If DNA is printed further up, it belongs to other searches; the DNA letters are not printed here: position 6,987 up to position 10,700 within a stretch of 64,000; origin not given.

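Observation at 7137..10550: Nuclear-encoded bacterial-type MutS1 with a presequence-like extension: organellar mismatch repair without a GIY-YIG domain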

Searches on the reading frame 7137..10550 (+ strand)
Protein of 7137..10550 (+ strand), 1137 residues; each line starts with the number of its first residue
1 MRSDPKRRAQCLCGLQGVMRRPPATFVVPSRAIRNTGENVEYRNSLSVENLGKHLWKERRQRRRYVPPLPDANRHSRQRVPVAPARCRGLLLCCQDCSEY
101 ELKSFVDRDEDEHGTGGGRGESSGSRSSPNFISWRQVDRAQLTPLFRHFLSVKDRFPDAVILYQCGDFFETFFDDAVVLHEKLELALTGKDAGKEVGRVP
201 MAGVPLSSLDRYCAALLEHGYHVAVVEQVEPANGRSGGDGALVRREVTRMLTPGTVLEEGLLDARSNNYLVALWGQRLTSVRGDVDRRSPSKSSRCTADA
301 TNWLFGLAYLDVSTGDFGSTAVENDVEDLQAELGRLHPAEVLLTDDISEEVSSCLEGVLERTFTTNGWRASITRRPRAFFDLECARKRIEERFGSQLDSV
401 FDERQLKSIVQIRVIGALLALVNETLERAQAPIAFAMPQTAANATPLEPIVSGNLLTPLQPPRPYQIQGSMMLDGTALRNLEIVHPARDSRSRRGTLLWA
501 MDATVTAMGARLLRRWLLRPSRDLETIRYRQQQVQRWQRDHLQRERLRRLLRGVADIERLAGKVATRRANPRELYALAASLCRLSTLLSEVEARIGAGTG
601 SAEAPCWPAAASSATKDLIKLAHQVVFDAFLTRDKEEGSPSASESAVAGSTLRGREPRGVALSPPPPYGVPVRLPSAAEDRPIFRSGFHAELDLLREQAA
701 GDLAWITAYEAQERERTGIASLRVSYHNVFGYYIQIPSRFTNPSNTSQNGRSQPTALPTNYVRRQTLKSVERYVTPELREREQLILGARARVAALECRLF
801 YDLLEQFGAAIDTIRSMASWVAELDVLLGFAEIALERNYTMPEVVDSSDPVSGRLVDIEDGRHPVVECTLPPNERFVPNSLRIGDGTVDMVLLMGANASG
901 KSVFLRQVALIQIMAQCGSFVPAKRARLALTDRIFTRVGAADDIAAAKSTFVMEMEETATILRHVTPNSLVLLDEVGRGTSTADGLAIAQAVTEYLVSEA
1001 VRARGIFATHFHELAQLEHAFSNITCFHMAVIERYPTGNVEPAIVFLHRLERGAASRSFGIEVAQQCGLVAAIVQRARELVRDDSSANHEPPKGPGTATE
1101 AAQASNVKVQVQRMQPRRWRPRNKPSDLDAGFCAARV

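Call 3: search_protein_families(library=pfam, proteins=[window:7137-10550:+], max_evalue=0.01)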
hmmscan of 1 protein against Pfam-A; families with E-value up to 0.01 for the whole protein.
window:7137-10550:+ (1137 aa): 5 families
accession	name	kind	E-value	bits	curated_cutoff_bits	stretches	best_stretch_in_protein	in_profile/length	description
PF00488.27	MutS_V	-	4.8e-70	235.8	30.2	1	892-1081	2-184/188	MutS domain V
PF05192.23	MutS_III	-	1e-41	143.8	34.1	1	477-831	2-194/194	MutS domain III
PF01624.25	MutS_I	-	2.6e-32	111.8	20.6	1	143-259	1-112/113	MutS domain I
PF05190.23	MutS_IV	-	3.1e-21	75.9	22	1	687-790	1-91/92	MutS family domain IV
PF05188.22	MutS_II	-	1.8e-15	58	25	1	302-428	12-127/133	MutS domain II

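Call 4: search_protein_families(library=ncbifam, proteins=[window:7137-10550:+], max_evalue=0.01)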
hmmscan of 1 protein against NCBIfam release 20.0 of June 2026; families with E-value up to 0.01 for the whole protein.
window:7137-10550:+ (1137 aa): 4 families
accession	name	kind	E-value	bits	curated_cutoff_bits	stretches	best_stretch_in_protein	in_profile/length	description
NF003810.1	PRK05399.1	equivalog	5.1e-240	799.3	480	2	674-1082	408-790/793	DNA mismatch repair protein MutS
TIGR01070.1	mutS1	equivalog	2.2e-211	704.4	641.7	4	675-1106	401-805/840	DNA mismatch repair protein MutS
TIGR01069.2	mutS2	equivalog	3.2e-48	164.7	400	1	797-1087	247-517/790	endonuclease MutS2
NF052383.1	ATPase_KamC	equivalog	4.1e-43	147.9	300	1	776-1018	203-434/508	lysine 5,6-aminomutase reactivase ATPase KamC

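Call 5: search_solved_structures(query=window:7137-10547:+, max_evalue=0.001, show_alignments=1)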
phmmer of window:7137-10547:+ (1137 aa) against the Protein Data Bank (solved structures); distinct sequences matched with E-value up to 0.001: 37.
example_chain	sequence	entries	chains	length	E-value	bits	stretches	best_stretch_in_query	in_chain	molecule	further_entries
7ai6_A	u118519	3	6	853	5e-129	435.1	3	676-1106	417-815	DNA mismatch repair protein MutS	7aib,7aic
5akb_A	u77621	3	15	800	1.6e-128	433.4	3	675-1084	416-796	DNA MISMATCH REPAIR PROTEIN MUTS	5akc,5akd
7ai5_A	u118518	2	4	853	2.1e-128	433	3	676-1106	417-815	DNA mismatch repair protein MutS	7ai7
6i5f_A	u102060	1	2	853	3e-128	432.5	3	676-1105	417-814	DNA mismatch repair protein MutS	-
7ou2_A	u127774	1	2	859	3.4e-128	432.3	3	676-1105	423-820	DNA mismatch repair protein MutS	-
1e3m_A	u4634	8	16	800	6.8e-128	431.3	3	675-1084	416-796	DNA MISMATCH REPAIR PROTEIN MUTS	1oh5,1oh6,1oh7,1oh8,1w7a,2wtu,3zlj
7oto_B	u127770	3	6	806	7.1e-128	431.2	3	675-1084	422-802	DNA mismatch repair protein MutS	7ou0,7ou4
1wbd_A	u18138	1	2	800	1.5e-127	430.1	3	675-1084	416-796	DNA MISMATCH REPAIR PROTEIN MUTS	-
3k0s_A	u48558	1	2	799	3.2e-127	429.1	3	675-1084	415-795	DNA mismatch repair protein mutS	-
1wb9_A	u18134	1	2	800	4.2e-127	428.7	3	675-1084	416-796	DNA MISMATCH REPAIR PROTEIN MUTS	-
1wbb_A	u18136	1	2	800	4.5e-127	428.6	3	675-1084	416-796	DNA MISMATCH REPAIR PROTEIN MUTS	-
1ng9_A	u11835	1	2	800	4.9e-127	428.5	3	675-1084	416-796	DNA mismatch repair protein MutS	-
1fw6_A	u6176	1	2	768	1.6e-119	403.6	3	679-1082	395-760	DNA MISMATCH REPAIR PROTEIN MUTS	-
1ewq_A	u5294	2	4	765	2.2e-119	403.2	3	679-1082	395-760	DNA MISMATCH REPAIR PROTEIN MUTS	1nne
5x9w_A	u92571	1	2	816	1.5e-114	387.1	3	679-1079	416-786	DNA mismatch repair protein MutS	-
8r7v_B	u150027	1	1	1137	3.9e-78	266.6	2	752-1078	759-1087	DNA mismatch repair protein Msh3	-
8olx_B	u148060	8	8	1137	5.2e-78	266.1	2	752-1078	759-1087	DNA mismatch repair protein Msh3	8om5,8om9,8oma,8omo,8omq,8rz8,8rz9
8rz7_B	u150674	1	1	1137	7.2e-78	265.7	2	752-1078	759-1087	DNA mismatch repair protein Msh3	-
8raz_B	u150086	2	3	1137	2.6e-77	263.8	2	752-1078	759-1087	DNA mismatch repair protein Msh3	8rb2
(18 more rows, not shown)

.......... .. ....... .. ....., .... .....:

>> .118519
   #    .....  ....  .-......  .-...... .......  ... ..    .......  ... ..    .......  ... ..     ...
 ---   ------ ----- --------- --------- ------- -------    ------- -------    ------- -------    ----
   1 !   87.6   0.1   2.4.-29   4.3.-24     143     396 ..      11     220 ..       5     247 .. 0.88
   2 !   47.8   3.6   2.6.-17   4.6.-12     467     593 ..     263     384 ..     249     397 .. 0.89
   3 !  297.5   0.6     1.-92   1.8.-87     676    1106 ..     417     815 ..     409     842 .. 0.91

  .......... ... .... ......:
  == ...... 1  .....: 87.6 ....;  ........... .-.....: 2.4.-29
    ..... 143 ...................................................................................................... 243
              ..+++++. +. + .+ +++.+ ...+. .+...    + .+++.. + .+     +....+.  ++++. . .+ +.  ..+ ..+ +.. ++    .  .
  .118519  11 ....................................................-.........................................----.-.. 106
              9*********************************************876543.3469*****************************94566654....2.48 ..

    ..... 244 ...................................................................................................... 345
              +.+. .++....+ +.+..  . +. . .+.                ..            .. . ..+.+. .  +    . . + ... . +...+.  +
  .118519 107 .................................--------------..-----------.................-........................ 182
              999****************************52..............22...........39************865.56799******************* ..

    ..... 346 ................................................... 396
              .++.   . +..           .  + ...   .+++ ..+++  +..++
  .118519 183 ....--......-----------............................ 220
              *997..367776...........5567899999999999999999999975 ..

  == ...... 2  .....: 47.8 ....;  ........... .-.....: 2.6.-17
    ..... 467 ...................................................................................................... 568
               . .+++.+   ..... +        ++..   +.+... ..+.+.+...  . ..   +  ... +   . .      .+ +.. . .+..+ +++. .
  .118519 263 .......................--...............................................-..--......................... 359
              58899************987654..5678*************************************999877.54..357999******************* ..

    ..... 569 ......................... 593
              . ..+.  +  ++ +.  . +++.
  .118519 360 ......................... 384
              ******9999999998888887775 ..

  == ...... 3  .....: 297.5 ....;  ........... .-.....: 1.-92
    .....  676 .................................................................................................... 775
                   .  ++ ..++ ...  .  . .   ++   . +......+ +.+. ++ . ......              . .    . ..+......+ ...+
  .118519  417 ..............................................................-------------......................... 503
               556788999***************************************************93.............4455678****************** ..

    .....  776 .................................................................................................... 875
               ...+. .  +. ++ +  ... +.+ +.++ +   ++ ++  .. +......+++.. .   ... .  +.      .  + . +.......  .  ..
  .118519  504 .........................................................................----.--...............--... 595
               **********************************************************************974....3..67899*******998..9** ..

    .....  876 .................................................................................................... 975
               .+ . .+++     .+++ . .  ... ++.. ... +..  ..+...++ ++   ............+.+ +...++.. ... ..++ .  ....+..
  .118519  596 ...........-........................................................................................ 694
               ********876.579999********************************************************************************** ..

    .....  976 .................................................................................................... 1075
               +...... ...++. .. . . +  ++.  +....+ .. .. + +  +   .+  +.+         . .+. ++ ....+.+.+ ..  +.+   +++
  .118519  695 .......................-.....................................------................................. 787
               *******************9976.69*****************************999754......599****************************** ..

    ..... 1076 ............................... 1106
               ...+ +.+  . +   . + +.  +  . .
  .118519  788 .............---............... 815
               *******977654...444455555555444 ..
